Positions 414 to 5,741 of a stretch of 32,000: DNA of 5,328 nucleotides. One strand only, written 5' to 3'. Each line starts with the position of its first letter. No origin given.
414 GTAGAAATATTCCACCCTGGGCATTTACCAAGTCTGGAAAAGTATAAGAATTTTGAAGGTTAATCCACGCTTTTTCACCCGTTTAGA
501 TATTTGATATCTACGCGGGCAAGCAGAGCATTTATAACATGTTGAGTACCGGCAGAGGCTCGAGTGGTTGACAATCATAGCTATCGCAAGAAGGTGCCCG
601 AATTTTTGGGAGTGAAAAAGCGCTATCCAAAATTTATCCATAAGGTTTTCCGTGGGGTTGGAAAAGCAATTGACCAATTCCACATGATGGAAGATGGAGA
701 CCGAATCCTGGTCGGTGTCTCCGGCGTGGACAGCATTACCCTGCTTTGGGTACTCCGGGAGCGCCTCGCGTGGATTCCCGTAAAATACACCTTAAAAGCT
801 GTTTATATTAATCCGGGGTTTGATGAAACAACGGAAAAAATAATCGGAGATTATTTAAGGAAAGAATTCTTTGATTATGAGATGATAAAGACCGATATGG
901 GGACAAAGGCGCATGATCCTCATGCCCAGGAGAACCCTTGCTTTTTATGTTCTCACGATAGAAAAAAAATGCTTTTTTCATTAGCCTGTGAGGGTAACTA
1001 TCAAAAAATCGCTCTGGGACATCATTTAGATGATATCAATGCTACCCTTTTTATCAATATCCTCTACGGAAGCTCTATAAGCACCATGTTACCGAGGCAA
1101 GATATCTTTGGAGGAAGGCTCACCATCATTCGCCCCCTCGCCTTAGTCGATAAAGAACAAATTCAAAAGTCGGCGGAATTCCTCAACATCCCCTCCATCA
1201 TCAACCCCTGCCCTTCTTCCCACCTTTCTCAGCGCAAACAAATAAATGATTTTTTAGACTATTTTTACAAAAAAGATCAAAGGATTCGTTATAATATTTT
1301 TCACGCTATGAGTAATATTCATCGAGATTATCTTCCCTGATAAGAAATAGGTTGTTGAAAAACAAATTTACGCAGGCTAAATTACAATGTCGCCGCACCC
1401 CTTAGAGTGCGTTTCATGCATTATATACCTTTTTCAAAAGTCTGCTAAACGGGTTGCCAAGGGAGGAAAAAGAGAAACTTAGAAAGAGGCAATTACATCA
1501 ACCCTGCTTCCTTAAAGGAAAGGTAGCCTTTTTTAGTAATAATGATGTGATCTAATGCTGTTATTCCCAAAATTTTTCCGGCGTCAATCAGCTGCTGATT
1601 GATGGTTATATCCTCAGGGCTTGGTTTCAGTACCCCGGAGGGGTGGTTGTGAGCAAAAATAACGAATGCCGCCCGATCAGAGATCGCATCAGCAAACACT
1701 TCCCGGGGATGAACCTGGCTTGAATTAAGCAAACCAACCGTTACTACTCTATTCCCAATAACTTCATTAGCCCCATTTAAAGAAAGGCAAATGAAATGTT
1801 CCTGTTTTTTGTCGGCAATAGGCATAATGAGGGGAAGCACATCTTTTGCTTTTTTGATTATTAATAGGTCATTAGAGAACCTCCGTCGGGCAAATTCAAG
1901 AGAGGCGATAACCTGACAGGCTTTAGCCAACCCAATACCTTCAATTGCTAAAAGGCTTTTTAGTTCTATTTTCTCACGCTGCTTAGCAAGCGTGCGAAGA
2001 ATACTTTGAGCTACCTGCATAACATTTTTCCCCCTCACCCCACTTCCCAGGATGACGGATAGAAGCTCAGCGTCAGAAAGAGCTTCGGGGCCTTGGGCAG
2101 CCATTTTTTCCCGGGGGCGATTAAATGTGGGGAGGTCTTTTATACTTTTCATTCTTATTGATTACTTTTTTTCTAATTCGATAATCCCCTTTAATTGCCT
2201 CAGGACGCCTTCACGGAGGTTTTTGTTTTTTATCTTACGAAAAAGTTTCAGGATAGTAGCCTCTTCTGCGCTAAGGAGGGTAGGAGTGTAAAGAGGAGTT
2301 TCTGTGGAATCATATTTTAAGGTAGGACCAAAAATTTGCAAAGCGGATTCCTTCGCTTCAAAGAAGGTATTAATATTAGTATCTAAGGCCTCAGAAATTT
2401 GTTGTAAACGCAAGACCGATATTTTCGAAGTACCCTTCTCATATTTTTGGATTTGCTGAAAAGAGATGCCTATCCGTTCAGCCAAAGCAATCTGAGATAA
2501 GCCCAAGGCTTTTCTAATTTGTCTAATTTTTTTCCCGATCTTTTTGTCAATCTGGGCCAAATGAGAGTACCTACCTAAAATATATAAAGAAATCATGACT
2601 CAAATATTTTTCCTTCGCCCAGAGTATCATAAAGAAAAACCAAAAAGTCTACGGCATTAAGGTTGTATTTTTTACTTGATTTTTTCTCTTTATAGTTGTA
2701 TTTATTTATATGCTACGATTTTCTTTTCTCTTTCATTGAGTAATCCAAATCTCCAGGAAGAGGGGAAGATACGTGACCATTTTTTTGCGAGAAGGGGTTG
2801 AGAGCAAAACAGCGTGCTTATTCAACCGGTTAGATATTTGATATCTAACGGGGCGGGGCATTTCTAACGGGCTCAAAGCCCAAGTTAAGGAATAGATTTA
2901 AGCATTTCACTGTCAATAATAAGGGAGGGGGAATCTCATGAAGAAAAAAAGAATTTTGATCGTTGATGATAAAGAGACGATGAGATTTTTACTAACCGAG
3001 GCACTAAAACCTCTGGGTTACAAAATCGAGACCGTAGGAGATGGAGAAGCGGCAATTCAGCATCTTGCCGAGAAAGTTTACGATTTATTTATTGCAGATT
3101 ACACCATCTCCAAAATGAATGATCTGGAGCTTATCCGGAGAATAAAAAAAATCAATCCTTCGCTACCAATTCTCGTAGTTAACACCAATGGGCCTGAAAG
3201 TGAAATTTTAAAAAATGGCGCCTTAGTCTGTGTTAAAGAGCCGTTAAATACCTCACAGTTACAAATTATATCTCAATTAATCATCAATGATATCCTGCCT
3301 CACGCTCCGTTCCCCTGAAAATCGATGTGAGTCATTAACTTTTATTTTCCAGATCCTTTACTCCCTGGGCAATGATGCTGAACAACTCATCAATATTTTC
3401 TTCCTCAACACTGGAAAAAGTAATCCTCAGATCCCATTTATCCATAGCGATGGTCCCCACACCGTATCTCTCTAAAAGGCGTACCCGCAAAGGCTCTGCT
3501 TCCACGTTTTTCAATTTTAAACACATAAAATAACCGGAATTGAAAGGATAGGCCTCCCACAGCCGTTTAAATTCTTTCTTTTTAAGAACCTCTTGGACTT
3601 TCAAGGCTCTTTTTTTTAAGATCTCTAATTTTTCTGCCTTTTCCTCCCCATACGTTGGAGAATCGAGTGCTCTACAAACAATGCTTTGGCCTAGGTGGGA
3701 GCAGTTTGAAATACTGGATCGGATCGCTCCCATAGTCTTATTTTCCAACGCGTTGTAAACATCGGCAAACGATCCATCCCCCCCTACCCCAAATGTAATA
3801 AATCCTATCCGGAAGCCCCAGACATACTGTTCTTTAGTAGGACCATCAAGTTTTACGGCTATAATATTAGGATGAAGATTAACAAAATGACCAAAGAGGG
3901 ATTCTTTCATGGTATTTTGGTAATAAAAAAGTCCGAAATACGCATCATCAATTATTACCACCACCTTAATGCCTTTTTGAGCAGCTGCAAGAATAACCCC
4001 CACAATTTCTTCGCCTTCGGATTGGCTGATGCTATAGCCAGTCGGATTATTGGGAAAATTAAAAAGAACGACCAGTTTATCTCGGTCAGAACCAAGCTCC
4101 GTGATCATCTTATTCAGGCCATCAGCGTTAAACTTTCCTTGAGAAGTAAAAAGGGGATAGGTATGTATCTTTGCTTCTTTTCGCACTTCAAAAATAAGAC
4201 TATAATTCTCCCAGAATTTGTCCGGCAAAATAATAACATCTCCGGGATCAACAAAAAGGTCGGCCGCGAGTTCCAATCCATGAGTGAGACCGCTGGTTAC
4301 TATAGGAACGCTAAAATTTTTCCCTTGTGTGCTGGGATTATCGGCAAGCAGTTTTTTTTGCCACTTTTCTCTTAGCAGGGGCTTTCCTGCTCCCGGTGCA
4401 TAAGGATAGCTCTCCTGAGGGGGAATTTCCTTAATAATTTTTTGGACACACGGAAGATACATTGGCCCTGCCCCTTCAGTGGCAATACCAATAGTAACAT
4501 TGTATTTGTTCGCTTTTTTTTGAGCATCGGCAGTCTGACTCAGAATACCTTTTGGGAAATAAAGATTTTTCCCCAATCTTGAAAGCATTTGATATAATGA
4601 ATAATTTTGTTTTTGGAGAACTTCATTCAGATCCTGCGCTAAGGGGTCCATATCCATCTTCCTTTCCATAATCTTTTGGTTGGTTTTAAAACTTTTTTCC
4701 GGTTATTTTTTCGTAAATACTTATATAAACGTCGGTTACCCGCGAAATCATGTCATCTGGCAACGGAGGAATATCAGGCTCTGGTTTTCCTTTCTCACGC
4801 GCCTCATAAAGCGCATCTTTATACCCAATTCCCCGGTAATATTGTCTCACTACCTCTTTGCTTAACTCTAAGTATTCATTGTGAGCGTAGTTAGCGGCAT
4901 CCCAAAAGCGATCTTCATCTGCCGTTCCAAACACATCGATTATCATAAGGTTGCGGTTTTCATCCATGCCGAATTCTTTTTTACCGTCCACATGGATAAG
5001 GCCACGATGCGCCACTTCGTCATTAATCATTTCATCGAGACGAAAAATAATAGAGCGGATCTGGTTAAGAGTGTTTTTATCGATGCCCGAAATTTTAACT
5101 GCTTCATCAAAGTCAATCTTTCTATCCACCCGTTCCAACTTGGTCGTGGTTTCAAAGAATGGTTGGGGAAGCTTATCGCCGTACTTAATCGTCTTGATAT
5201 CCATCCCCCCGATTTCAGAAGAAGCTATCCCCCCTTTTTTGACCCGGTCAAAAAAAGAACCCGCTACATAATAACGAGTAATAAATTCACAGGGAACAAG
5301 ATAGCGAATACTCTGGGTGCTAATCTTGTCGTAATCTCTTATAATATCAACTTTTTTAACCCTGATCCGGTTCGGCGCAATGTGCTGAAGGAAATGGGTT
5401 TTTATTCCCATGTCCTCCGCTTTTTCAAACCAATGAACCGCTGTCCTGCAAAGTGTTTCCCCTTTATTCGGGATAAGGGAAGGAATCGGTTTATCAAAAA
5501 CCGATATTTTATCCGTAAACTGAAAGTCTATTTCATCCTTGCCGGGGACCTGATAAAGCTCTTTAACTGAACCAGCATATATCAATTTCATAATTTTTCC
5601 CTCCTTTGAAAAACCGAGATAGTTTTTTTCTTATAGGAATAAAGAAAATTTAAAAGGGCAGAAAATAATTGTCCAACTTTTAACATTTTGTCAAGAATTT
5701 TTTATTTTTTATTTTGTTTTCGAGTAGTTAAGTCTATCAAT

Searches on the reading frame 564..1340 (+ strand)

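Call 47: search_protein_families(library=pfam, proteins=[window:564-1340:+], max_evalue=0.0001)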
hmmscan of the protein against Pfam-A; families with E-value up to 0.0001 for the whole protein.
window:564-1340:+ (258 aa): 1 family
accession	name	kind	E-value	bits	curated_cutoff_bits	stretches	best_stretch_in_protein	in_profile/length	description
PF01171.26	ATP_bind_3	-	1.7e-10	41.4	27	1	48-212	2-164/182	PP-loop family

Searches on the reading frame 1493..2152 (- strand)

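Call 47: search_protein_families(library=pfam, proteins=[window:1493-2152:-], max_evalue=0.0001)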
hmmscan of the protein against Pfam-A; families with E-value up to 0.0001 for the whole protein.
window:1493-2152:- (219 aa): 2 families
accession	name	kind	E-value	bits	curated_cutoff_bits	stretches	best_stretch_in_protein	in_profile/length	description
PF04002.20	RadC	-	1.8e-39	134.9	22.1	1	100-218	2-121/121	RadC-like JAB domain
PF20582.4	UPF0758_N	-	2.5e-22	79.2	27.1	1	4-79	1-77/77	UPF0758 N-terminal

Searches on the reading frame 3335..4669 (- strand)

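Call 47: search_protein_families(library=pfam, proteins=[window:3335-4669:-], max_evalue=0.0001)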
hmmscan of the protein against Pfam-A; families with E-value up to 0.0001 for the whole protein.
window:3335-4669:- (444 aa): 1 family
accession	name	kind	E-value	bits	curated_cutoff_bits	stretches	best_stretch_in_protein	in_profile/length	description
PF00155.27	Aminotran_1_2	-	8.8e-27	94.7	19.7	1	85-431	33-359/361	Aminotransferase class I and II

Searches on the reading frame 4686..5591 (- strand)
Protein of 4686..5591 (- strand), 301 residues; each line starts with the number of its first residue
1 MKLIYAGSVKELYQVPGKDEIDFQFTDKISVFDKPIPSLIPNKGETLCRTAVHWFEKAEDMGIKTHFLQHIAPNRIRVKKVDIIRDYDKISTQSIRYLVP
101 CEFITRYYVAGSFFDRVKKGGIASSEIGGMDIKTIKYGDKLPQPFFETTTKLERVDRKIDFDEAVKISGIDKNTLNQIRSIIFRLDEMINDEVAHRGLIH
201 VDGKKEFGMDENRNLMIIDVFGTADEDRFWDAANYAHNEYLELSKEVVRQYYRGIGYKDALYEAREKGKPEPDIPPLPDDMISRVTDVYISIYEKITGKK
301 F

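Call 47: search_protein_families(library=pfam, proteins=[window:4686-5591:-], max_evalue=0.0001)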
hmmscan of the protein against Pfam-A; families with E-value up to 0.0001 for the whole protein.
window:4686-5591:- (301 aa): 1 family
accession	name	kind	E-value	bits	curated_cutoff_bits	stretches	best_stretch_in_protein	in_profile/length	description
PF01259.24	SAICAR_synt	-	4.6e-46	157.9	20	1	4-254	2-221/233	SAICAR synthetase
